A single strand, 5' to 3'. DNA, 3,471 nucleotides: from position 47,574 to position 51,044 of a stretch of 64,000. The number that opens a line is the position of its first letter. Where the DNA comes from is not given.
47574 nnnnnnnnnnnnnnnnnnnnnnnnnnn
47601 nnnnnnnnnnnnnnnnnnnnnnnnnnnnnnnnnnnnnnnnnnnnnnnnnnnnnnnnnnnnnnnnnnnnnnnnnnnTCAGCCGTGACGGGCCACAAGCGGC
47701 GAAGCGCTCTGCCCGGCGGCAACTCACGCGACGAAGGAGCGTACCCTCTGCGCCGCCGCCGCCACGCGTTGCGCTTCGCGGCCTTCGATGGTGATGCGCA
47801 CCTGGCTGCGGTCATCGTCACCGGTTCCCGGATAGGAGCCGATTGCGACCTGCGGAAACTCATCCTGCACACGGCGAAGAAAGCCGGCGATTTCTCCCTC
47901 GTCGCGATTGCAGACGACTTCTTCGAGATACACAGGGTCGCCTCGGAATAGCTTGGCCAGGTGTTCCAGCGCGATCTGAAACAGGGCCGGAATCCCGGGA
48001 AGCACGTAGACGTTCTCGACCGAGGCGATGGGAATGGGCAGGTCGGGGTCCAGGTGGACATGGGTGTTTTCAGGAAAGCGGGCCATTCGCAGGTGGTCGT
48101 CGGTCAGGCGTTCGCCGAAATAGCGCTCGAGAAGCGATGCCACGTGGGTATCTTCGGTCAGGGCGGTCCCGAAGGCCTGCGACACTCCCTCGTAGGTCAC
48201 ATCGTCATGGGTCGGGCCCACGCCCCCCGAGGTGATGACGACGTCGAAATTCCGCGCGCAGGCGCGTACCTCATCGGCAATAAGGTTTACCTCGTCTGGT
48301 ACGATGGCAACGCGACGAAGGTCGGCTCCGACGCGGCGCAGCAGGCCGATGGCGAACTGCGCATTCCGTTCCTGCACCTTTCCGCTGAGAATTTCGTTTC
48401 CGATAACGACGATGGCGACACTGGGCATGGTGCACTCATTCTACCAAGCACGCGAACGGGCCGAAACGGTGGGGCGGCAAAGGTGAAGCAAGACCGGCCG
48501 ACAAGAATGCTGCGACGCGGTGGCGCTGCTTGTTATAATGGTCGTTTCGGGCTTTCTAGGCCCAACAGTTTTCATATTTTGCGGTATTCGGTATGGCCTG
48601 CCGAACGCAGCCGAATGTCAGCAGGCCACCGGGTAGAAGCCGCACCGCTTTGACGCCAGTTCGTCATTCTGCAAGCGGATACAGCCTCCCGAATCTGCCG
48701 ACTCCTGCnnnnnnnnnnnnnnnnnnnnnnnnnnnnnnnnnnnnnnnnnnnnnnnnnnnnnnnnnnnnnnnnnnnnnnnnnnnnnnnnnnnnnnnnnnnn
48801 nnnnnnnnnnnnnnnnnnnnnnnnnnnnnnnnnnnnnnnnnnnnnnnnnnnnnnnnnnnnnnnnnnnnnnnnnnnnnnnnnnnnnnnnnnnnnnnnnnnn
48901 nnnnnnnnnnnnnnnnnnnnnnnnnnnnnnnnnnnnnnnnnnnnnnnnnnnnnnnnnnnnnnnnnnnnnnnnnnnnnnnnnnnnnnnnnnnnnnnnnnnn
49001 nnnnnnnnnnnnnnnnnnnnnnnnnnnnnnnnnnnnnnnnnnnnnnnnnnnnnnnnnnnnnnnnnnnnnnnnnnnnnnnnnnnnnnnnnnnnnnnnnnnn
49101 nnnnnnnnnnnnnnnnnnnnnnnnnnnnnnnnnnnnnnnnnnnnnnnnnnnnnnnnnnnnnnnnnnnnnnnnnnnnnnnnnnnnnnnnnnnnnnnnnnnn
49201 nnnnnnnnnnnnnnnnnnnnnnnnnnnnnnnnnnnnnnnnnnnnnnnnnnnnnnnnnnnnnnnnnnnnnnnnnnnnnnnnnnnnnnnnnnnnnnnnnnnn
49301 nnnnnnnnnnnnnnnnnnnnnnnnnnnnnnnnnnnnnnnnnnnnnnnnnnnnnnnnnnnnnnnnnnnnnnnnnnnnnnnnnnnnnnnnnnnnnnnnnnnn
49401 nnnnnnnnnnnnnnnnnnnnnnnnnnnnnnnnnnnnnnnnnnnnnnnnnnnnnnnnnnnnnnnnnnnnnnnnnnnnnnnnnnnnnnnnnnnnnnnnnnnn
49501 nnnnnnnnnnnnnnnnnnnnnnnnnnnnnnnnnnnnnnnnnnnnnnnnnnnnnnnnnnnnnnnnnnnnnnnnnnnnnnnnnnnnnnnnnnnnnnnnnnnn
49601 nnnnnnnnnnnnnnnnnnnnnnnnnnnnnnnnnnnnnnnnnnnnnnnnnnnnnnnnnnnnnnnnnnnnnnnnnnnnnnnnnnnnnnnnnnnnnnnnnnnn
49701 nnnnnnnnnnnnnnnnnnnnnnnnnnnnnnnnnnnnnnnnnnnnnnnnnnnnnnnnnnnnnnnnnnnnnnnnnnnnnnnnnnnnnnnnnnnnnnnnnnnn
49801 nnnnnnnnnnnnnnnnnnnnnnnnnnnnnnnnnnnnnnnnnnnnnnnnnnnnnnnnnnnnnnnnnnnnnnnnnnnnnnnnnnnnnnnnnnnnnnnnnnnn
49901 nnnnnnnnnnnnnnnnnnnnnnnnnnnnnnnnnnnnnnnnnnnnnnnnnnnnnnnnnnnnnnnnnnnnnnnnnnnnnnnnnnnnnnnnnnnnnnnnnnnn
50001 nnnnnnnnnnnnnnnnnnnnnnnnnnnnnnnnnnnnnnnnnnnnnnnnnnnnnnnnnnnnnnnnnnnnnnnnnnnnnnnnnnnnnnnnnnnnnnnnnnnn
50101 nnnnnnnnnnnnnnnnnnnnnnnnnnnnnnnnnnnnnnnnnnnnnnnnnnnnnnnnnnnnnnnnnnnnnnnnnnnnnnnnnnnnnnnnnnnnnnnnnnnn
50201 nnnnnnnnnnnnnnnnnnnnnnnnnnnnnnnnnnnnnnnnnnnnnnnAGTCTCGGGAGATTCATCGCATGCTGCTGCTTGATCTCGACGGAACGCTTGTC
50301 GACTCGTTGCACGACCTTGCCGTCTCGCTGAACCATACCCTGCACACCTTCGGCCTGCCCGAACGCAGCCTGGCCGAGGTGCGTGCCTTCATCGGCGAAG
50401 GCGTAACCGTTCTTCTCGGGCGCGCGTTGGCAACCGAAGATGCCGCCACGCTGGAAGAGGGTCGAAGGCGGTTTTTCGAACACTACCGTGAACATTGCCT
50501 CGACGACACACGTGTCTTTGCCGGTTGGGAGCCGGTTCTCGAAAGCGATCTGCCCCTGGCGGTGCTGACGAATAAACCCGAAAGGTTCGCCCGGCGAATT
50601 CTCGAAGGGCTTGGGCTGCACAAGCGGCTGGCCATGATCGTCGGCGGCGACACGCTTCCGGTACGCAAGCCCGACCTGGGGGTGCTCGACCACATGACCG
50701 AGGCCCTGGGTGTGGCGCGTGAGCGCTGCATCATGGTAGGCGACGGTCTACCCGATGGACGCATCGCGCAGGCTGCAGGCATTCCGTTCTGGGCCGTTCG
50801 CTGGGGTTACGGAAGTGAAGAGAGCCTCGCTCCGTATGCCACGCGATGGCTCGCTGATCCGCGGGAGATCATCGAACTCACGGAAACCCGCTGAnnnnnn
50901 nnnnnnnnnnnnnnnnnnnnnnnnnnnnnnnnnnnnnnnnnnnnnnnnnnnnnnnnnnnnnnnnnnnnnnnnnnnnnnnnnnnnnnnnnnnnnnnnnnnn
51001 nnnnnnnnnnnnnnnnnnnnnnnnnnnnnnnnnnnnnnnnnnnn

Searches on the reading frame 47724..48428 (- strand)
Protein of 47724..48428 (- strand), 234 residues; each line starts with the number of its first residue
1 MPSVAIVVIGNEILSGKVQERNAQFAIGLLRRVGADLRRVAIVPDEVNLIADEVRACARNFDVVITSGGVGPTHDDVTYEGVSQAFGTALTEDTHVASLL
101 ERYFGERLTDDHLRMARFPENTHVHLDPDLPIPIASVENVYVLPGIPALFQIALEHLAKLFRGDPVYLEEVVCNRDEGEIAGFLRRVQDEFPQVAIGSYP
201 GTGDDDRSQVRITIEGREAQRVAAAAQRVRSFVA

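Call 37: search_protein_families(library=pfam, proteins=[window:47724-48428:-], max_evalue=0.00001)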
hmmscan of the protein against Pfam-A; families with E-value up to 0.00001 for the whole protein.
window:47724-48428:- (234 aa): 2 families
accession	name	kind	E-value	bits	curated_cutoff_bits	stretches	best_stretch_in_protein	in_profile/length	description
PF00994.29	MoCF_biosynth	-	6.2e-29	101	26.6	1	5-158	1-138/144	Probable molybdopterin binding domain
PF24102.1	FLAD1_M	-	5.3e-17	61.8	27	1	165-231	1-67/78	FAD synthase, middle domain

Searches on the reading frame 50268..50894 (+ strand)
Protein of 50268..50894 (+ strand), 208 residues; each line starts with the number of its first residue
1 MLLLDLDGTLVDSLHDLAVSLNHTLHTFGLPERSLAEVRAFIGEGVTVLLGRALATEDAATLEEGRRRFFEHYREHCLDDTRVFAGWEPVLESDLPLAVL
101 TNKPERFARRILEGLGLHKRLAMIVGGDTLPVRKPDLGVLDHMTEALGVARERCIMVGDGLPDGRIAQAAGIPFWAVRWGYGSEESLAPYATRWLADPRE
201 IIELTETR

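Call 37: search_protein_families(library=pfam, proteins=[window:50268-50894:+], max_evalue=0.00001)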
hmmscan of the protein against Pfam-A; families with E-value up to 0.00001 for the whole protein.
window:50268-50894:+ (208 aa): 4 families
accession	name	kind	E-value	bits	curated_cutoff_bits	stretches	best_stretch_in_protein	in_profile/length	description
PF13419.12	HAD_2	-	2.2e-26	93.5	23.8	1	3-177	2-178/178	Haloacid dehalogenase-like hydrolase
PF00702.32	Hydrolase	-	2.4e-20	74.2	26.4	1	3-171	5-191/191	haloacid dehalogenase-like hydrolase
PF13242.12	Hydrolase_like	-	5.2e-09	36.3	22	1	133-188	3-59/75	HAD-hyrolase-like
PF12710.13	HAD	-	6.5e-07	30.4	27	1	3-163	2-184/189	haloacid dehalogenase-like hydrolase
